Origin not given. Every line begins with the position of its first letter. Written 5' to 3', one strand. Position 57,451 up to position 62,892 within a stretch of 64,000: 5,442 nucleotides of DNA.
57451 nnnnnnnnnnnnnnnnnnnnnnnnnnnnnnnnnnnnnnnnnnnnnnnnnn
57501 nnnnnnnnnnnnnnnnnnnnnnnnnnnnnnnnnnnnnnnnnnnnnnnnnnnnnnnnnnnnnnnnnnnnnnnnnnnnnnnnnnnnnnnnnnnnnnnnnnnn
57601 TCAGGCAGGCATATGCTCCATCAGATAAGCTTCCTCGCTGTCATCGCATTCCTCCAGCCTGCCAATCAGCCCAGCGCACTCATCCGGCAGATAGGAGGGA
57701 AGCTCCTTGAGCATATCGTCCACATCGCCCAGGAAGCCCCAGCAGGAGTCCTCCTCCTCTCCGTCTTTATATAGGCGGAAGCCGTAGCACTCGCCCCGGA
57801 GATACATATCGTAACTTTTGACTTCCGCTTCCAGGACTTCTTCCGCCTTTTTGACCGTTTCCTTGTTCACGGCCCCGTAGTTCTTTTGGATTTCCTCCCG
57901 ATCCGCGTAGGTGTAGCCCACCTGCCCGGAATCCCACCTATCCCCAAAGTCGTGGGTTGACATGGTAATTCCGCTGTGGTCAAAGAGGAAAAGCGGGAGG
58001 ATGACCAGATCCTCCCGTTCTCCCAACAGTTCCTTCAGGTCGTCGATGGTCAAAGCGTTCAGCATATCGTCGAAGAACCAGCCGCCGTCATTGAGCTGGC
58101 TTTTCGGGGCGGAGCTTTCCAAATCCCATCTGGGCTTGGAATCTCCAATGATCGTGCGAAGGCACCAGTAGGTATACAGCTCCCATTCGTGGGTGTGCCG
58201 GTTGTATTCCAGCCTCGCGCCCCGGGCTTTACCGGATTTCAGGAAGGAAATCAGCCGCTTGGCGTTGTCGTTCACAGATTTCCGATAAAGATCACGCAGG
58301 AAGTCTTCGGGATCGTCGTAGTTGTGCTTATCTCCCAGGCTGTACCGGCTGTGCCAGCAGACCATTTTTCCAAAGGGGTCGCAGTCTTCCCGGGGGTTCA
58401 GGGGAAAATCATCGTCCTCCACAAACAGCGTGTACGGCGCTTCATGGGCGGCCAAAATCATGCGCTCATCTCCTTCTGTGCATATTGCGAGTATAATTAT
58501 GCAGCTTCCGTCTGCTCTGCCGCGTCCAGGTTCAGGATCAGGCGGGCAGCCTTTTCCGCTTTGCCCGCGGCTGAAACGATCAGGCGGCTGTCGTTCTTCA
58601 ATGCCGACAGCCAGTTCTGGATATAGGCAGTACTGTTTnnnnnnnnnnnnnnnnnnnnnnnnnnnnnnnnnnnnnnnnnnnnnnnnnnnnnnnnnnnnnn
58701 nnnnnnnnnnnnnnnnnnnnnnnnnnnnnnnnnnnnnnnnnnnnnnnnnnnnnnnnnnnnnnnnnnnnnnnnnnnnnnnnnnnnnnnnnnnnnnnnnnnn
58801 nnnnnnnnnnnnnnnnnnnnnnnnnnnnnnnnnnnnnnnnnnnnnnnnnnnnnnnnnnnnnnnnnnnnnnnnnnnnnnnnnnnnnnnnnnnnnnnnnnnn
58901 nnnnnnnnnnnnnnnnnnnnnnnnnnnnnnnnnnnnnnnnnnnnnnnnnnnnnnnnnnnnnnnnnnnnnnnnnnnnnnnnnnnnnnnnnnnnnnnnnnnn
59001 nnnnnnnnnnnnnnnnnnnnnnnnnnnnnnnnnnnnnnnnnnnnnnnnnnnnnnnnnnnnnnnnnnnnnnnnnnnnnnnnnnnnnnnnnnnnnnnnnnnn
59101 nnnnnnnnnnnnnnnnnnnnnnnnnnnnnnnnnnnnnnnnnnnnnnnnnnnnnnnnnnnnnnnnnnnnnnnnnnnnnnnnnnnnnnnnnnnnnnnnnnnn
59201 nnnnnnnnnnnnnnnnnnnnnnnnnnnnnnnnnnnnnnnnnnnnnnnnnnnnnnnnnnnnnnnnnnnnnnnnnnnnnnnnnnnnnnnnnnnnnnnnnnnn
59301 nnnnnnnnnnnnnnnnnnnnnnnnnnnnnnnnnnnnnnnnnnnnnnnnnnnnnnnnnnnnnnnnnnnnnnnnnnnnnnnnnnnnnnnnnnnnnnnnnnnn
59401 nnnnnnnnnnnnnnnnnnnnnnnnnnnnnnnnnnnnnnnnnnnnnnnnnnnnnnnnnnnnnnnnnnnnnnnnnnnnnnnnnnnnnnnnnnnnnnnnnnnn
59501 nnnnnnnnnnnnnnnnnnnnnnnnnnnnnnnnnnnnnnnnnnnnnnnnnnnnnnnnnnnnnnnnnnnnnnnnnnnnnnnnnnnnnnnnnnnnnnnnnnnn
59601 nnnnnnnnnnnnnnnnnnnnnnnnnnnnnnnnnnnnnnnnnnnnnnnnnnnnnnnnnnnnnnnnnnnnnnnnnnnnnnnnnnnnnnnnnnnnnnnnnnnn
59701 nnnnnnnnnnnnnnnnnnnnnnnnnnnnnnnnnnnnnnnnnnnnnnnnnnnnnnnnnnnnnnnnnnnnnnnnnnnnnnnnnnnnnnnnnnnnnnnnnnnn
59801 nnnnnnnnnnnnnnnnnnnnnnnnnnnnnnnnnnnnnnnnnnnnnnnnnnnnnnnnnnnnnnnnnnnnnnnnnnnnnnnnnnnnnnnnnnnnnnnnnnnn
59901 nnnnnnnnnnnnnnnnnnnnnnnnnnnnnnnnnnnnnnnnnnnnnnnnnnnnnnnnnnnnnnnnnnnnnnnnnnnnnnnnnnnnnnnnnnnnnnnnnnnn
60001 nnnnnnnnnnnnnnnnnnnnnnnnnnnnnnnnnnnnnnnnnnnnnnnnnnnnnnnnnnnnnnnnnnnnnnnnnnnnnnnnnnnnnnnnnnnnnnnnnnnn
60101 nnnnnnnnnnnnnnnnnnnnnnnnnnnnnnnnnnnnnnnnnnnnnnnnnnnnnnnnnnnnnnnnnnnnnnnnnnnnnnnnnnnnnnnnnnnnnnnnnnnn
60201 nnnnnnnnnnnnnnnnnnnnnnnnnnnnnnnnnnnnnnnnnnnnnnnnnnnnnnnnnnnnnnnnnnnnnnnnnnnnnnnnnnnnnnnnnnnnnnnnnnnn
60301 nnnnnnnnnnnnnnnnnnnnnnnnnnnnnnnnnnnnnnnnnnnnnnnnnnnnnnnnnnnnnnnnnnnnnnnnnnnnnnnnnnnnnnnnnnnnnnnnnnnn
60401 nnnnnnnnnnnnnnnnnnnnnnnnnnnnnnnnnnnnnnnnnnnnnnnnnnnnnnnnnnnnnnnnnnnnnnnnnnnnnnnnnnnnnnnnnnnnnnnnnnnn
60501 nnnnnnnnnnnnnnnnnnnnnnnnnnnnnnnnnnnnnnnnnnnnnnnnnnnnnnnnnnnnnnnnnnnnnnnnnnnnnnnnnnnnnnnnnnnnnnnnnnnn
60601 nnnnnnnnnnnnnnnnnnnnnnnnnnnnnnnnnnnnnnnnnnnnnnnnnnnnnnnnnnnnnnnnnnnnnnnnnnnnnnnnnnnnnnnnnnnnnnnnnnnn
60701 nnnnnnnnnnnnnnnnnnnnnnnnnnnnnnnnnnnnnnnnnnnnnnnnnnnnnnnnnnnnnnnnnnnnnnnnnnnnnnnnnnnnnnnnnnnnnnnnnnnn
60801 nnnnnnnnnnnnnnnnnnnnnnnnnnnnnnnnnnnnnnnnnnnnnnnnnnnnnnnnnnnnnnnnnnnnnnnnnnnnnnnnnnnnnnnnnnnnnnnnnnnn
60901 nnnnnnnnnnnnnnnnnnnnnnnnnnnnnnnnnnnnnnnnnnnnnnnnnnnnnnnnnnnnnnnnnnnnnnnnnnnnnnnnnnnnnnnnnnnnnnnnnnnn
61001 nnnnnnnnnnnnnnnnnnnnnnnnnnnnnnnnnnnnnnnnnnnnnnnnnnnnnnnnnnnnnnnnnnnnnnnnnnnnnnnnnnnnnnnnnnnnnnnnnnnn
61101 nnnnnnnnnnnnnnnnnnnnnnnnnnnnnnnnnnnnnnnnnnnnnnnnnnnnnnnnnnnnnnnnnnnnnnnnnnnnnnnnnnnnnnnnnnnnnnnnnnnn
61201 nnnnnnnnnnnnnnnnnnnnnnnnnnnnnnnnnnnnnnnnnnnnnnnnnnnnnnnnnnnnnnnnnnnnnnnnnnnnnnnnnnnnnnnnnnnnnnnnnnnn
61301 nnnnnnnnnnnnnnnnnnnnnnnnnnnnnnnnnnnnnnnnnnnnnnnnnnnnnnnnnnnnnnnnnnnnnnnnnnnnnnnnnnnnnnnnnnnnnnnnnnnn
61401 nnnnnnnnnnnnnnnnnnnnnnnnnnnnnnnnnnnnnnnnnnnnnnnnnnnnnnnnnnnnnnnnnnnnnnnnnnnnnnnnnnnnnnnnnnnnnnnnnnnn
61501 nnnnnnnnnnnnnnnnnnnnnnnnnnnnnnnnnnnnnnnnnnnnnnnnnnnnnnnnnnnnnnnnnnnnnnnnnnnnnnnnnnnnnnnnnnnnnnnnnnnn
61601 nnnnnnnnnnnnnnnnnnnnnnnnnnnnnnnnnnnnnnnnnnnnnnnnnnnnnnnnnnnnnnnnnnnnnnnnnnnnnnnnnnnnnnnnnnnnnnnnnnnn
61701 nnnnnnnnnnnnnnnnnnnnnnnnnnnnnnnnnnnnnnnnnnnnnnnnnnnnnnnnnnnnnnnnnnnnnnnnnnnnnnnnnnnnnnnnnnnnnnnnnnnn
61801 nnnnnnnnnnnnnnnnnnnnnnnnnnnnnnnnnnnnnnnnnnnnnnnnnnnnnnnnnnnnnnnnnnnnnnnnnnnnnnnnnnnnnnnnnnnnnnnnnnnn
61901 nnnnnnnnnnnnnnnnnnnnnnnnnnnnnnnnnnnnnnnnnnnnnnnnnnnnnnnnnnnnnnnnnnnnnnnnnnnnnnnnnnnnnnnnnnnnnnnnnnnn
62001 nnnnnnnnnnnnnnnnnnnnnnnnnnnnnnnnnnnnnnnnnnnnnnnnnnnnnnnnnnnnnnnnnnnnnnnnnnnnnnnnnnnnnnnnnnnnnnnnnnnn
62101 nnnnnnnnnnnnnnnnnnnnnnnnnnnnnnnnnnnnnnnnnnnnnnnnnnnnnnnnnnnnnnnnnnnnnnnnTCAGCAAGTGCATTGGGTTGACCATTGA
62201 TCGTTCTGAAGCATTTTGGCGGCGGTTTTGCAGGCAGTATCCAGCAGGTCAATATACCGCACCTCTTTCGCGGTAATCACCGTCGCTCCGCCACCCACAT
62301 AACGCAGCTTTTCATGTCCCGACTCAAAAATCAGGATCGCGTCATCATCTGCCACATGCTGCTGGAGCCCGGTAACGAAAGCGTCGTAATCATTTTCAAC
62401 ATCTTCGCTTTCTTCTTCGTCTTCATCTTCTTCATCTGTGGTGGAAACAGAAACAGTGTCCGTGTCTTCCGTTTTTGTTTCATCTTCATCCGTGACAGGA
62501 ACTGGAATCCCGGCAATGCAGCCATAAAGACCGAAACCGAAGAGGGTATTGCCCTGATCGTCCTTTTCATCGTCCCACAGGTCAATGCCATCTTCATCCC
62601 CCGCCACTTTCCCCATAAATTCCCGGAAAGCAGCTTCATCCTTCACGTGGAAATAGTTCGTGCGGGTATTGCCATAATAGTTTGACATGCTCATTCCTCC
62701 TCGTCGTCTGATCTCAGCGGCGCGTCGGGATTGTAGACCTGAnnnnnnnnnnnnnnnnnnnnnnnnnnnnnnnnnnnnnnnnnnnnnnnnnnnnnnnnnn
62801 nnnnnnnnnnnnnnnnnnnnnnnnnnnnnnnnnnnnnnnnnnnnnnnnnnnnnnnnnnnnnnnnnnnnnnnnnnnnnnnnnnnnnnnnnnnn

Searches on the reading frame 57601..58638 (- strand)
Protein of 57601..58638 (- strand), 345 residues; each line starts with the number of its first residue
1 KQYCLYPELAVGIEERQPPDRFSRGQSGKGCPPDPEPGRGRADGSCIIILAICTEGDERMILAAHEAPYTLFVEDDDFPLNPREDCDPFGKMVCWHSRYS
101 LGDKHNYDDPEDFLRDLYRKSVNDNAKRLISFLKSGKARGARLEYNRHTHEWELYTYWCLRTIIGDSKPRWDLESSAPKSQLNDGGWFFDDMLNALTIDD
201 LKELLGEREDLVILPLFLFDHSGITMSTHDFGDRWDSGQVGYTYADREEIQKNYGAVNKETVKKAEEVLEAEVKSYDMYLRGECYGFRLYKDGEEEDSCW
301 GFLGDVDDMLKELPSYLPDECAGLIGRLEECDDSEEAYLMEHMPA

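Call 22: search_protein_families(library=pfam, proteins=[window:57601-58638:-], max_evalue=0.001)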
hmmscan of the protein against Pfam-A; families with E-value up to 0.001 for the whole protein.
window:57601-58638:- (345 aa): 0 families

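Call 41: search_protein_families(library=phrogs, proteins=[window:57601-58638:-], max_evalue=0.001)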
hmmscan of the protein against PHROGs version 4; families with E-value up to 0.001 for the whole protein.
window:57601-58638:- (345 aa): 1 family
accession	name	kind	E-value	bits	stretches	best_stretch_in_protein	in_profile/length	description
phrog_6186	-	unknown function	4.3e-25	90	1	209-311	88-192/220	-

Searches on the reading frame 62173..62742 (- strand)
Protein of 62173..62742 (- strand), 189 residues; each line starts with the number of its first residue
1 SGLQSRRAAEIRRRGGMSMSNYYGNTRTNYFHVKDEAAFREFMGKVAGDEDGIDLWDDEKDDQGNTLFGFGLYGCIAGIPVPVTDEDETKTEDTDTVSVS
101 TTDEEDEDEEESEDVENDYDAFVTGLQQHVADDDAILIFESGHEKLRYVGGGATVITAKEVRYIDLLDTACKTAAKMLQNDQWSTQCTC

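Call 22: search_protein_families(library=pfam, proteins=[window:62173-62742:-], max_evalue=0.001)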
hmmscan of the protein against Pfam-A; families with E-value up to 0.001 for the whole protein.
window:62173-62742:- (189 aa): 0 families

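Call 41: search_protein_families(library=phrogs, proteins=[window:62173-62742:-], max_evalue=0.001)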
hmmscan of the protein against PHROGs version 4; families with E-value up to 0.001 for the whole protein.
window:62173-62742:- (189 aa): 0 families

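Call 46: find_encoding_contigs(protein=window:62173-62694:-, flank=10000, max_places=4)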
Protein window:62173-62694:- (173 aa): no gene with exactly this product is on record in the collection.

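Call 53: find_encoding_contigs(protein=window:62173-62688:-, flank=10000, max_places=3)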
Protein window:62173-62688:- (171 aa): 25 contigs read that carry it; 3 places shown.
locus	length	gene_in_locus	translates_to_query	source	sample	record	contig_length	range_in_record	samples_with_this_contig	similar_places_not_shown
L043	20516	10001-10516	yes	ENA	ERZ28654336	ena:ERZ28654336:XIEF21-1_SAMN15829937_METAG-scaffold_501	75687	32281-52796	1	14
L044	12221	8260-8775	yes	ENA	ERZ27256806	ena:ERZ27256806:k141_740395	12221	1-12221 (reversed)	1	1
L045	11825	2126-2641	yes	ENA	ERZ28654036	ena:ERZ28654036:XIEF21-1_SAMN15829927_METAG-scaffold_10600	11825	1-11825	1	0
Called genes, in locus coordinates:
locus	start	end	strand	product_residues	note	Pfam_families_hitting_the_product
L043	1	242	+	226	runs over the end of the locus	-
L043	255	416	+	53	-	-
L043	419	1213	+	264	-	PF11171:DUF2958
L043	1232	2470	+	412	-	PF00078:RVT_1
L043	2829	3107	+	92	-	-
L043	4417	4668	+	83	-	-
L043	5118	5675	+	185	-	-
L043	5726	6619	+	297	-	-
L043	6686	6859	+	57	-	-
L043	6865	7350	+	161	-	-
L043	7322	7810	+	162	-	-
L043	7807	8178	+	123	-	-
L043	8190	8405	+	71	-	-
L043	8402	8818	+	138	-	-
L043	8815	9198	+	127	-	-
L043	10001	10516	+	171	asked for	-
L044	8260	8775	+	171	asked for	-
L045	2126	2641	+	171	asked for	-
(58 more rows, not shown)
